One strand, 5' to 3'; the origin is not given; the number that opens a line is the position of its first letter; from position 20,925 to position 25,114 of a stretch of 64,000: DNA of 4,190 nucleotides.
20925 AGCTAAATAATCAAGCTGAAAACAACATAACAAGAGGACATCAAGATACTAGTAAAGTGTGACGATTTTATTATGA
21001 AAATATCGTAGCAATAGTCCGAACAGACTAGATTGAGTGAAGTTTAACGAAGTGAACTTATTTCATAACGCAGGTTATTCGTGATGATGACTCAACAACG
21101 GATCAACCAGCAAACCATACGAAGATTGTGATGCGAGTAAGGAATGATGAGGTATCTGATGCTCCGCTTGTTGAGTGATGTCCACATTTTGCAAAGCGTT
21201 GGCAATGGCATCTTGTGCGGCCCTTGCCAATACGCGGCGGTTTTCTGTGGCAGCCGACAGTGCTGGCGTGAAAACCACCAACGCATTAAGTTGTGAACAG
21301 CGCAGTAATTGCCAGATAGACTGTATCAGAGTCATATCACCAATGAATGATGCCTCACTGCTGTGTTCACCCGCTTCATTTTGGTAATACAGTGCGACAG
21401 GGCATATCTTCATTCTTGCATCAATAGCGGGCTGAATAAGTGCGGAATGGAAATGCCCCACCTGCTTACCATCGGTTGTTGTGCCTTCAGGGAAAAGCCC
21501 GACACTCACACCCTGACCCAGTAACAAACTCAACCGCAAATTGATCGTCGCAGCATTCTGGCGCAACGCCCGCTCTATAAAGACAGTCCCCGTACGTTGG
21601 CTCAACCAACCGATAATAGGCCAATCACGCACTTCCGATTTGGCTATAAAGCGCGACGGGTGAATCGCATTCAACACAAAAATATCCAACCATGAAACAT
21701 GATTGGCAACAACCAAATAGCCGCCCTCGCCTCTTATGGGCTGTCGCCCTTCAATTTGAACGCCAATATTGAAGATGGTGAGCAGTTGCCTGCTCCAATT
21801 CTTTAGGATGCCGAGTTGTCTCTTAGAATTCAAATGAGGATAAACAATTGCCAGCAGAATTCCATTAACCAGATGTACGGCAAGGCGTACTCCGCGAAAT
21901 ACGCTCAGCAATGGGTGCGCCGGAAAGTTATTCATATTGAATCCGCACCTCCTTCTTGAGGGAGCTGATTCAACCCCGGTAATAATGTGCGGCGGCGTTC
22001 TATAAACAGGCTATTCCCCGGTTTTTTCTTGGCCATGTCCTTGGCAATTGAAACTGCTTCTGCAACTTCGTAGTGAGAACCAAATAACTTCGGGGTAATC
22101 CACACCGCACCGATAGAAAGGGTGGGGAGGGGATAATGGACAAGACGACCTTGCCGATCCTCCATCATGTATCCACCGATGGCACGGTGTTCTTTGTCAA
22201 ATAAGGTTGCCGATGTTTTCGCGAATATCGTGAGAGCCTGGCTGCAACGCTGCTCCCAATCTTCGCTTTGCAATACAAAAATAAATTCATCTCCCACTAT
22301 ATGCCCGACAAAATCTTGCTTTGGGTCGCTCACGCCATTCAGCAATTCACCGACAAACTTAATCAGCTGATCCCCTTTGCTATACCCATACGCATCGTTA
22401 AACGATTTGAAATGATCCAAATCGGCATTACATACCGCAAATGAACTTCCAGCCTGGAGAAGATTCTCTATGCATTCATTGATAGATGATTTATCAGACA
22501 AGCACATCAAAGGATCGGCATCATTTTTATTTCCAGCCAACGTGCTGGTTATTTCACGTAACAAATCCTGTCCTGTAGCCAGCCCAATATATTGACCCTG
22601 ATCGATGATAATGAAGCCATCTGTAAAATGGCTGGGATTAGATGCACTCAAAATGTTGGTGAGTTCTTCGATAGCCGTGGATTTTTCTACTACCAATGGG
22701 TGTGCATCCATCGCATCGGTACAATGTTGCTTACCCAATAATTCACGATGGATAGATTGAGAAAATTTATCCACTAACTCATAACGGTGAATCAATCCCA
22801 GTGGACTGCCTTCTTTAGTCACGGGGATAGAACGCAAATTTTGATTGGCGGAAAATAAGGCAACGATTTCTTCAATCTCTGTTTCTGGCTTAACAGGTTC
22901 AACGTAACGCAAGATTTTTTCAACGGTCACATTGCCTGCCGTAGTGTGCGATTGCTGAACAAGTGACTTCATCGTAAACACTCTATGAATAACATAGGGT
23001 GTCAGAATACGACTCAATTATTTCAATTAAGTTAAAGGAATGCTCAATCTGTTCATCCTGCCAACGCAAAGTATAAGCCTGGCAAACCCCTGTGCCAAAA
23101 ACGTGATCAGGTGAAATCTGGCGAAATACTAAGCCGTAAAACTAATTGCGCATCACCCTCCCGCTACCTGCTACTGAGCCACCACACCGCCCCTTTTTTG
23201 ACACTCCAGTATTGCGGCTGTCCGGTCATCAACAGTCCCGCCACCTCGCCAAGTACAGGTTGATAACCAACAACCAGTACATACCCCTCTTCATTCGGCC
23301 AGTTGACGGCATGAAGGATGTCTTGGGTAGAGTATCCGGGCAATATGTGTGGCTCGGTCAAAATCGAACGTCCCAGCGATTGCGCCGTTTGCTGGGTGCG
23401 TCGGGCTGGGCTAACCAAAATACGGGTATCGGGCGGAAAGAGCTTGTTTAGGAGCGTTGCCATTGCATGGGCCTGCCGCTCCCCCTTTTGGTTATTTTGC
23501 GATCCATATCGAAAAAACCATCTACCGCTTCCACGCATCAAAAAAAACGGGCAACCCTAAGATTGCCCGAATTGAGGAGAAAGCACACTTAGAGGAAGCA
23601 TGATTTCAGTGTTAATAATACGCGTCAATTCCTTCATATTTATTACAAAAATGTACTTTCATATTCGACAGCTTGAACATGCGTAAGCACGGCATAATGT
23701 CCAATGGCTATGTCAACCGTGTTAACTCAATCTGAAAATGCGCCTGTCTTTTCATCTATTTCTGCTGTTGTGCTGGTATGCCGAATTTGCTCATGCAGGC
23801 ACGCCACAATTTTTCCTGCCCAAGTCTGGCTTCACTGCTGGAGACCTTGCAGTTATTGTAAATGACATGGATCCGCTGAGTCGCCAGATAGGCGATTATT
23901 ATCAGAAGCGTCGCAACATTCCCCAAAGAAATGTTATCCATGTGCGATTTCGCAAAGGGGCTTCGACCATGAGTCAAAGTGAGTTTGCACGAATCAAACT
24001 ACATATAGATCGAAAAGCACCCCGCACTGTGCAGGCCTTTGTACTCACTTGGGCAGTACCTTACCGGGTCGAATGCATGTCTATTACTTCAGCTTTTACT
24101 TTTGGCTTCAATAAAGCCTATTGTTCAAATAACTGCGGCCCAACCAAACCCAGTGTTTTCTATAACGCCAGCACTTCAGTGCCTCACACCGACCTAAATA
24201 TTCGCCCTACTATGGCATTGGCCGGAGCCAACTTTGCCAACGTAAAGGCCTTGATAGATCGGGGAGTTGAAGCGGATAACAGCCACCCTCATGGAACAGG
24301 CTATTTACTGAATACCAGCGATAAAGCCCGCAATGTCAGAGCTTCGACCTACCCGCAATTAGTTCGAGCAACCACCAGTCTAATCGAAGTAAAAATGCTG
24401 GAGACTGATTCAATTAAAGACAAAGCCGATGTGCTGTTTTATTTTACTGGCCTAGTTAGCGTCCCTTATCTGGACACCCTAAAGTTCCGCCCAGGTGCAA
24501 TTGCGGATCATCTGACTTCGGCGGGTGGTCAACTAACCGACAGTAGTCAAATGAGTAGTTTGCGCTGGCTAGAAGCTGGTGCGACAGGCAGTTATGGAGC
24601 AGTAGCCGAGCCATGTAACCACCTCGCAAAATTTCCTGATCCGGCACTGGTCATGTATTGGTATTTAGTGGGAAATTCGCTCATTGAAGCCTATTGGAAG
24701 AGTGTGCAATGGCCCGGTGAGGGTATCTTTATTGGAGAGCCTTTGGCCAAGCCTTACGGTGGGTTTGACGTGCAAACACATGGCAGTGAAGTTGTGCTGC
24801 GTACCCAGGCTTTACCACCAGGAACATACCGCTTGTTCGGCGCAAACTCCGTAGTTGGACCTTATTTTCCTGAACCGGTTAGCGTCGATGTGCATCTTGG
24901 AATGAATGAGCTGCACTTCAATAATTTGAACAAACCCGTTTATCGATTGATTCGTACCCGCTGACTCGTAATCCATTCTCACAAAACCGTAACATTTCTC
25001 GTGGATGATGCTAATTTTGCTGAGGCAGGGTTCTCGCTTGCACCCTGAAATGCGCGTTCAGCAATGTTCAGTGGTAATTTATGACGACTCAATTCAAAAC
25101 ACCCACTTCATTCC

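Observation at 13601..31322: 16-bp palindrome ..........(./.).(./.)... upstream of every PEP-CTERM gene: candidate regulon operator (EpsA box?)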

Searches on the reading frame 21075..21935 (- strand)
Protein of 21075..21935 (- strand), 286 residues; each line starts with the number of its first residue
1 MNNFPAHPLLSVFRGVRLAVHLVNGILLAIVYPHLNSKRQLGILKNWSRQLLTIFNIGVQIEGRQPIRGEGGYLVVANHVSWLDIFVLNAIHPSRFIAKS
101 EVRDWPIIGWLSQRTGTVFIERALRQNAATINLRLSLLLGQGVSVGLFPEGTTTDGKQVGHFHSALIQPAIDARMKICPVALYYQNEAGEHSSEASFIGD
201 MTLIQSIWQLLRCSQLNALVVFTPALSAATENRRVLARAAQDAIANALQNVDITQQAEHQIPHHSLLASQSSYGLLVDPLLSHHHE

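Call 23: search_protein_families(library=ncbifam, proteins=[window:21075-21935:-], max_evalue=0.00001)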
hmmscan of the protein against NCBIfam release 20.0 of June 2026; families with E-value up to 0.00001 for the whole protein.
window:21075-21935:- (286 aa): 7 families
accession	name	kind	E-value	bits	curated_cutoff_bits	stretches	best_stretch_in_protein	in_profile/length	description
NF052552.1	LyOrLpactfOlsARHOCB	equivalog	6.4e-41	140.1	300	1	43-249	61-269/271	lyso-ornithine lipid O-acyltransferase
NF052553.1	LyOrLpactfOlsABRUA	equivalog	6.3e-39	133.7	300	1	16-249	12-256/263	lyso-ornithine lipid O-acyltransferase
TIGR00530.1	AGP_acyltrn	subfamily_domain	1.7e-30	105.4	102.95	1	59-182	4-129/130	1-acylglycerol-3-phosphate O-acyltransferase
NF006386.0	PRK08633.1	equivalog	4.2e-14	51.2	1221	1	59-182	429-551/1147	acyl-[ACP]--phospholipid O-acyltransferase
NF058536.1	LPAAT_acyl_YihG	equivalog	1.7e-08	34.1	260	1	53-113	64-129/290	1-acylglycerol-3-phosphate O-acyltransferase, YihG family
NF011593.0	PRK15018.1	equivalog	3.7e-08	33.4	501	1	57-182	49-179/245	1-acylglycerol-3-phosphate O-acyltransferase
NF010621.0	PRK14014.1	domain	3.8e-08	32.7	186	1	53-122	69-143/301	acetyltransferase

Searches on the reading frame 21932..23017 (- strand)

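Call 23: search_protein_families(library=ncbifam, proteins=[window:21932-23017:-], max_evalue=0.00001)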
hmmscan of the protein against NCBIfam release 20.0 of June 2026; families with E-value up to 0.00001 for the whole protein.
window:21932-23017:- (361 aa): 16 families
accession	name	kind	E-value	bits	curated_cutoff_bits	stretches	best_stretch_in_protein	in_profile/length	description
TIGR00254.1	GGDEF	domain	1e-13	51.3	37.4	1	168-267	8-110/168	diguanylate cyclase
NF007423.1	PRK09966.1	equivalog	2.8e-11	42.9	325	1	164-262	238-339/390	diguanylate cyclase DgcN/YfiN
NF038266.1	diguan_SiaD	equivalog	8.3e-11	41.7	290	1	150-259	80-191/252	biofilm regulation diguanylate cyclase SiaD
NF011955.1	PRK15426.1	equivalog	1.9e-09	36.2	408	1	188-256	425-492/564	cellulose biosynthesis regulator diguanylate cyclase DgcQ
NF007474.0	PRK10060.1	equivalog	2e-09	36.2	782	1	166-252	238-325/663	cyclic di-GMP phosphodiesterase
NF007380.0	PRK09894.1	equivalog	6.8e-09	35.5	256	1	155-264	119-229/296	diguanylate cyclase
NF051473.1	DigCycDgcsShew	equivalog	7.1e-09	35.4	400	1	179-254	153-227/291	diguanylate cyclase DgcS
NF007135.0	PRK09581.1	equivalog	1e-08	34.4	474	1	178-270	309-400/457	PleD family two-component system response regulator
NF045675.1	PhdiestaseDibA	equivalog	1e-08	34.1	980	1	181-264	223-306/623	phosphodiesterase DibA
NF040885.1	diguan_DgcJ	equivalog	2.2e-07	30.1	500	1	178-256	358-435/493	diguanylate cyclase DgcJ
NF047654.1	DiguCycDgcRLepto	equivalog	4.6e-07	29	500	1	167-251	135-222/295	diguanylate cyclase DgcR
NF047872.1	GGDEF_GdpS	equivalog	5e-07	29.2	400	1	178-259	204-284/355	GGDEF domain-containing protein GdpS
NF041606.1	dguan_cyc_DgcA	equivalog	5.8e-07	28.8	370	1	181-256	198-272/340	diguanylate cyclase DgcA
NF008467.0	PRK11359.1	equivalog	6.1e-07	27.8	857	1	168-256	379-467/800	oxygen-sensing cyclic-di-GMP phosphodiesterase DosP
NF007298.0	PRK09776.1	equivalog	9.9e-07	27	1135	1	180-256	703-778/1111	diguanylate cyclase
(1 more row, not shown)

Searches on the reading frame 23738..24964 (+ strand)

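Call 23: search_protein_families(library=ncbifam, proteins=[window:23738-24964:+], max_evalue=0.00001)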
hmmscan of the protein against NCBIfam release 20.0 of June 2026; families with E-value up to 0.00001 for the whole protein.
window:23738-24964:+ (408 aa): 1 family
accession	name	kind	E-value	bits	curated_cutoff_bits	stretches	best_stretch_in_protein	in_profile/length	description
TIGR03790.1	TIGR03790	subfamily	1.4e-77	261.3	67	1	36-325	2-316/316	TIGR03790 family protein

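Call 47: search_protein_families(library=pfam, proteins=[window:23738-24964:+], max_evalue=0.01)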
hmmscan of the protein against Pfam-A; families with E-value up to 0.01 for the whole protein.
window:23738-24964:+ (408 aa): 0 families
